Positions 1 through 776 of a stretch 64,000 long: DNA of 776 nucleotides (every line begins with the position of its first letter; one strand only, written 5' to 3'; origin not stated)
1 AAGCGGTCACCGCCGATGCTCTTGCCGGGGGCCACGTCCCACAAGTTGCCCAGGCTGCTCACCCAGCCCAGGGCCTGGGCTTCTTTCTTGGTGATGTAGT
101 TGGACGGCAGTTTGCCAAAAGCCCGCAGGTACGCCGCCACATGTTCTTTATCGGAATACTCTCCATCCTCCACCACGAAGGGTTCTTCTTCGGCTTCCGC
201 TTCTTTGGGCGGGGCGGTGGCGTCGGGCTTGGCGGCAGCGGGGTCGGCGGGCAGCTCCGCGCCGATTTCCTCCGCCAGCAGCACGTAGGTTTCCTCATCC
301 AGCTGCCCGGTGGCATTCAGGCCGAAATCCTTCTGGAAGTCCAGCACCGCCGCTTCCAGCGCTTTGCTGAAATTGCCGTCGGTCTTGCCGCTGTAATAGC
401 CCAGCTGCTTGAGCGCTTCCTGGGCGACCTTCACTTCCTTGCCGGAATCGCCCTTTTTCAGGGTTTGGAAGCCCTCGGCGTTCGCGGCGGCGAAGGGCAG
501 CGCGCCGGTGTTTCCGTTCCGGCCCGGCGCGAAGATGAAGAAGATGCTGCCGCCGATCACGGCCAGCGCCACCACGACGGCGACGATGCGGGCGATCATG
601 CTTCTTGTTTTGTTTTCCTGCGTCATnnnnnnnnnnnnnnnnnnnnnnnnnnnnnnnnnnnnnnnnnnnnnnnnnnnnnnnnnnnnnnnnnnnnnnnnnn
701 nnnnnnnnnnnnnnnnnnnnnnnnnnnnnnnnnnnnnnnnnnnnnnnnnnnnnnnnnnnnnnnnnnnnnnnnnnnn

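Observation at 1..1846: Orphan beta-class DNA methyltransferase translationally coupled (ATGA) to a membrane-anchored, peptidoglycan-binding barnase-like RNase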

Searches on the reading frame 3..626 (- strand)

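Call 3: search_protein_families(library=pfam, proteins=[window:3-626:-], max_evalue=0.01)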
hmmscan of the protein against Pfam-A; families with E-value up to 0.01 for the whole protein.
window:3-626:- (208 aa): 2 families
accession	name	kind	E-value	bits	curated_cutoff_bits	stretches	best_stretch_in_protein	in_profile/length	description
PF01471.23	PG_binding_1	-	5.7e-19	68.5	23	1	61-115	1-55/57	Putative peptidoglycan binding domain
PF08823.16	PG_binding_2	-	4.6e-05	24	21.1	1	65-98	18-51/74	Putative peptidoglycan binding domain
